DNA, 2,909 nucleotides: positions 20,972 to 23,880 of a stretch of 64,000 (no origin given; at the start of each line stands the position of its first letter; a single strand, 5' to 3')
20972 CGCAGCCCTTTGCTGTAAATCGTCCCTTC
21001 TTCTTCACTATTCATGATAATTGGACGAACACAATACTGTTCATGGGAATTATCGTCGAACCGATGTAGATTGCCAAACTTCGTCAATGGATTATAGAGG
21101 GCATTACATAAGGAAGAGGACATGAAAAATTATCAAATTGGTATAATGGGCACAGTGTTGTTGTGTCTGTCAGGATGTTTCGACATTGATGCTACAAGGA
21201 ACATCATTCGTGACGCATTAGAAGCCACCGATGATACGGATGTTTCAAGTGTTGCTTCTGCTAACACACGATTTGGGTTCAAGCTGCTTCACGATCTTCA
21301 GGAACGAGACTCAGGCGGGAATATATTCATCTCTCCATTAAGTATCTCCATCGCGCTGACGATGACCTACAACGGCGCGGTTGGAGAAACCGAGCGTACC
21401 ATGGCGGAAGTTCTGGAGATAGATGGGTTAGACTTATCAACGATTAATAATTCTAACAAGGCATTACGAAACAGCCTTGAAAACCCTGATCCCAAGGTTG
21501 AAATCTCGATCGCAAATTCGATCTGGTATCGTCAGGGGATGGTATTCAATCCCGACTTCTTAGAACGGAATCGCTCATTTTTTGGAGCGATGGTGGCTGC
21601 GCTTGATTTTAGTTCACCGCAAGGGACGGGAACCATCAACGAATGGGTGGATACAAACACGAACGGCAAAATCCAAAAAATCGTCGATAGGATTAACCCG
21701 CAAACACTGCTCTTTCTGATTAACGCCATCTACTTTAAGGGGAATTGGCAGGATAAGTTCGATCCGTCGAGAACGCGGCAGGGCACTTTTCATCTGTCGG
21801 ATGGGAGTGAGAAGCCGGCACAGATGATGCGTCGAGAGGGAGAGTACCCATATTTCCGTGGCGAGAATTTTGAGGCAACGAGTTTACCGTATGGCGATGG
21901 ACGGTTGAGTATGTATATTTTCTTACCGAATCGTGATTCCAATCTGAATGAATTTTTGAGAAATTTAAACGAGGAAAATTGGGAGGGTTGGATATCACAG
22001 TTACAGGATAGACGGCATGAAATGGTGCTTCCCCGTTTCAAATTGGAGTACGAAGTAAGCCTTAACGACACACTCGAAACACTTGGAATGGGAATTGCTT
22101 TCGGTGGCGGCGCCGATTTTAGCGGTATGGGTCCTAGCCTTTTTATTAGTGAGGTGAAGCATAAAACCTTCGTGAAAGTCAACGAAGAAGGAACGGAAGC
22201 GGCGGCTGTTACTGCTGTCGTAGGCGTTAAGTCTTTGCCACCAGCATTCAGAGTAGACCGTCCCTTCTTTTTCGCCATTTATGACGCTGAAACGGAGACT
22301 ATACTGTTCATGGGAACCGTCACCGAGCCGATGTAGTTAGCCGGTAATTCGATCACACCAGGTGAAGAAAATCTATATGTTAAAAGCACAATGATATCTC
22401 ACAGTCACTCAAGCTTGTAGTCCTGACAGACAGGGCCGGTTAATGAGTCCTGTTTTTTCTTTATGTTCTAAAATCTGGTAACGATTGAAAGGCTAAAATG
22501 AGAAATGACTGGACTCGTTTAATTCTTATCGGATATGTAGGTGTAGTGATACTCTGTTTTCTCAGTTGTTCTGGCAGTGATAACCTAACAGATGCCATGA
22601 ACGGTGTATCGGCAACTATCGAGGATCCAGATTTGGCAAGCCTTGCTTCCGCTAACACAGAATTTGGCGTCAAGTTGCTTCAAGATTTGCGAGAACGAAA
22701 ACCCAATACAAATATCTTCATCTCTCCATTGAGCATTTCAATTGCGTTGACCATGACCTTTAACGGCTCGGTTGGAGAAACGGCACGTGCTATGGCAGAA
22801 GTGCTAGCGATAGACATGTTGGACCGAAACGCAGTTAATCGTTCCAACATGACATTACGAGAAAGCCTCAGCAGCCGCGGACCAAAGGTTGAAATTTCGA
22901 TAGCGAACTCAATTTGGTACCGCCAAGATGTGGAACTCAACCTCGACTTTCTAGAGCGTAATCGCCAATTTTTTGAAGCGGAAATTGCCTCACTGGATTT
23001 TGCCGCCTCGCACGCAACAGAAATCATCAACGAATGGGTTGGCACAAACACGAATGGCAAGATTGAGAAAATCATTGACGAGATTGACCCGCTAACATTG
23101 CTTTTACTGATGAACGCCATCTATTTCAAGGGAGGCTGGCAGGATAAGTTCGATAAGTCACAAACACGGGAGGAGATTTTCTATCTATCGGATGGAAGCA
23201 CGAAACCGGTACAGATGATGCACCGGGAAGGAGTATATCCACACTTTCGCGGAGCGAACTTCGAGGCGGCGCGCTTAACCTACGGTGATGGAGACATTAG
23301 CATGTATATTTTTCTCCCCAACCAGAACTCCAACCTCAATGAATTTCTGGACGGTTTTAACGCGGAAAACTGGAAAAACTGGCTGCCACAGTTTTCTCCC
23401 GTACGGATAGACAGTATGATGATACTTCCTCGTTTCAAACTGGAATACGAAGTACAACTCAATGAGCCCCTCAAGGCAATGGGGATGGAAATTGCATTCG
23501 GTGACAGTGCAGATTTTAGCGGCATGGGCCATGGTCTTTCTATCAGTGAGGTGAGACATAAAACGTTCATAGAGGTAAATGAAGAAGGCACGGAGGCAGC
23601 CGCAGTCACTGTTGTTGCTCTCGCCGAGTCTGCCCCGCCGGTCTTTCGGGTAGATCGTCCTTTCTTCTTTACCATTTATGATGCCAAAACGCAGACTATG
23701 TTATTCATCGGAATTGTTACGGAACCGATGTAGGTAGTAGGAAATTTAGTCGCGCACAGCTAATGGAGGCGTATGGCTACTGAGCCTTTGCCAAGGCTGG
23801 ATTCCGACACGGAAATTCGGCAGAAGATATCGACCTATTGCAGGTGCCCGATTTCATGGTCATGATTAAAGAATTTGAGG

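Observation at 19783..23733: Tandem array of three lipoprotein serpins with diversified reactive-centre loops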

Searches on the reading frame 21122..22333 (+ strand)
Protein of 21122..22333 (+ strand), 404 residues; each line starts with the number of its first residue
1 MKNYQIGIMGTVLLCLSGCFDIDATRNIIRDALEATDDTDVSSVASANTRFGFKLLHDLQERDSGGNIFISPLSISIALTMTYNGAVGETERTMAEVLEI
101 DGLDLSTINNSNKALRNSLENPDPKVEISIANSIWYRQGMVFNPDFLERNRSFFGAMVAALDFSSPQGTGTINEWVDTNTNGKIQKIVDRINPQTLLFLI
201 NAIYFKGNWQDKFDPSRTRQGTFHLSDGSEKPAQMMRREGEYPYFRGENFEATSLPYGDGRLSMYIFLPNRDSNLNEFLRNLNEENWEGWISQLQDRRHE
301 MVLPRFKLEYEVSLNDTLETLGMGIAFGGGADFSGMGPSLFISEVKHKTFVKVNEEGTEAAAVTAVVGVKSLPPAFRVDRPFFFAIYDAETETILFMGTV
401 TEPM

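Call 3: search_protein_families(library=pfam, proteins=[window:21122-22333:+])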
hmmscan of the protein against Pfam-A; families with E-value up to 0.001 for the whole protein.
window:21122-22333:+ (404 aa): 1 family
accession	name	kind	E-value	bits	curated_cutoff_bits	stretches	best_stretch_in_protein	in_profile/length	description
PF00079.25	Serpin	-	5.5e-120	401.4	27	1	47-403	2-370/370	Serpin (serine protease inhibitor)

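Call 5: search_solved_structures(query=window:21122-22333:+, show_alignments=3)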
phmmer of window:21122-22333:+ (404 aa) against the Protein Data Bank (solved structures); distinct sequences matched with E-value up to 0.001: 204 (the best 60 are shown).
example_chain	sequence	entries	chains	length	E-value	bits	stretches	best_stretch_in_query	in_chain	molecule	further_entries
5ncs_A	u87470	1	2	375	5.6e-76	259.5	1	48-402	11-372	Serpin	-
5ncu_A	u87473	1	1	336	2.3e-69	237.7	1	48-370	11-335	Serpin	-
5nct_A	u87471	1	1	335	3.8e-69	237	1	48-370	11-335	Serpin-type proteinase inhibitor, miropin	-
5ncw_A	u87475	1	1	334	9.2e-69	235.7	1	48-366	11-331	Serpin-type proteinase inhibitor, miropin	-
5cdx_A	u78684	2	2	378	4.3e-68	233.5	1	43-403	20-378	Conserpin | Conserpin in the latent state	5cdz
6ee5_A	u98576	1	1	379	1.3e-67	231.9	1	43-403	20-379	Conserpin-AATRCL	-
5ce0_A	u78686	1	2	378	1.5e-67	231.7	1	43-403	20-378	Native conserpin with Z-variant (E342K)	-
8gxv_A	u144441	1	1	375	1.2e-57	199.1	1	63-403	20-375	Proteinase inhibitor I4 serpin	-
3nda_A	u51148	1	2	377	6.4e-57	196.7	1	43-401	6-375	Serpin-2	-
4zk0_A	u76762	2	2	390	6.4e-57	196.7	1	42-403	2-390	Serpin B4 | Serpin B3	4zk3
2zv6_A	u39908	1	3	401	6.5e-57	196.7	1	42-403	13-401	Serpin B3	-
4ga7_A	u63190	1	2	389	2e-56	195.1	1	42-403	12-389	Leukocyte elastase inhibitor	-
3fgq_A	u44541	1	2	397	2.1e-56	195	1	50-403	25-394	Neuroserpin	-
3f5n_A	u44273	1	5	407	2.2e-56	194.9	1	50-403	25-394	Neuroserpin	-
2dut_A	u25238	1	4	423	3.8e-56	194.2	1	42-400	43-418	Heterochromatin-associated protein MENT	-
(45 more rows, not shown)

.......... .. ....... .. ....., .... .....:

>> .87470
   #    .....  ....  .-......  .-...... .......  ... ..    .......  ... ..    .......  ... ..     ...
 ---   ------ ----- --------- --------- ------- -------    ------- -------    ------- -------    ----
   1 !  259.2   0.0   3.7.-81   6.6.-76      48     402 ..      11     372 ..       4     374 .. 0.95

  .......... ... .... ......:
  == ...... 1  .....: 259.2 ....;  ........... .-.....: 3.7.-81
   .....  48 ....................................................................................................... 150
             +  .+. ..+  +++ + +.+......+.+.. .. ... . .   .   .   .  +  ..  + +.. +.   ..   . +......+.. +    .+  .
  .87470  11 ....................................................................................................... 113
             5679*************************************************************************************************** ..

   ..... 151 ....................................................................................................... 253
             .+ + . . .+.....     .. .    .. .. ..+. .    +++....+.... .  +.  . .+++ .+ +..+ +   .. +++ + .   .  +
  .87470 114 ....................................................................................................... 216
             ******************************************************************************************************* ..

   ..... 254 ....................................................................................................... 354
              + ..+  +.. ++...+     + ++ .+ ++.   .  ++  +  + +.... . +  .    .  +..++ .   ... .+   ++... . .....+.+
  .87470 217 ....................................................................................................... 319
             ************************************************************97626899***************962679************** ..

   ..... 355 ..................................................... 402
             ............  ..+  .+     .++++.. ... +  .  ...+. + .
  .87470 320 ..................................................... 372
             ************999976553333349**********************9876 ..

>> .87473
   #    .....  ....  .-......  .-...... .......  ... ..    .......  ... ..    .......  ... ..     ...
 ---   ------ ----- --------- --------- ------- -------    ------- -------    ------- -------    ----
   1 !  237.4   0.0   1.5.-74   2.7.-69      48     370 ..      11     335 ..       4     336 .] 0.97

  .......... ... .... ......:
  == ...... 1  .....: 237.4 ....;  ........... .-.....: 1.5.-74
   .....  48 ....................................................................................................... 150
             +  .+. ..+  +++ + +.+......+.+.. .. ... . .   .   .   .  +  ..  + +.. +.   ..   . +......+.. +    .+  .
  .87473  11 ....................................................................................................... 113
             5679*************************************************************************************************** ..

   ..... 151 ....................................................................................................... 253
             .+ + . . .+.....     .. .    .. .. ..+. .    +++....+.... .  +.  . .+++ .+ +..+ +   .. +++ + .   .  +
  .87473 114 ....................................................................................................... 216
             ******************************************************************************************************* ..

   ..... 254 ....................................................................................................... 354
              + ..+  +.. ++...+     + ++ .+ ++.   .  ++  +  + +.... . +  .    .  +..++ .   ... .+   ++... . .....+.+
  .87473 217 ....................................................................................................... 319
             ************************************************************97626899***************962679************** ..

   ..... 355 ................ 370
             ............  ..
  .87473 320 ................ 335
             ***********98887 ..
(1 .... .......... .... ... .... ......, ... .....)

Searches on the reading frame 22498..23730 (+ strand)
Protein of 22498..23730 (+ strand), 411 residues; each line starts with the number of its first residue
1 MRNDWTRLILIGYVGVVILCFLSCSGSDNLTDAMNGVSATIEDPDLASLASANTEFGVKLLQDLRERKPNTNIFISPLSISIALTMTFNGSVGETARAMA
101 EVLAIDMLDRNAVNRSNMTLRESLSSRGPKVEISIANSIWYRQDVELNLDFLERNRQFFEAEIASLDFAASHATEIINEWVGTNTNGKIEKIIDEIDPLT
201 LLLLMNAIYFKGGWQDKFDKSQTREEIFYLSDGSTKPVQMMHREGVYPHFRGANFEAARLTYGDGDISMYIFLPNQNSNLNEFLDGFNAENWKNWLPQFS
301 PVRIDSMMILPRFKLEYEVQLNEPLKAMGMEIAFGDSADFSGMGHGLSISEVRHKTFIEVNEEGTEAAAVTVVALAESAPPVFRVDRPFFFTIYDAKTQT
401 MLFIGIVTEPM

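Call 3: search_protein_families(library=pfam, proteins=[window:22498-23730:+])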
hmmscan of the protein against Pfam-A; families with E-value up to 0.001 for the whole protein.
window:22498-23730:+ (411 aa): 1 family
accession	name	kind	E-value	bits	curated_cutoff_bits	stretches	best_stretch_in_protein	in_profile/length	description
PF00079.25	Serpin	-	5.6e-116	388.2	27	1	52-410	2-370/370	Serpin (serine protease inhibitor)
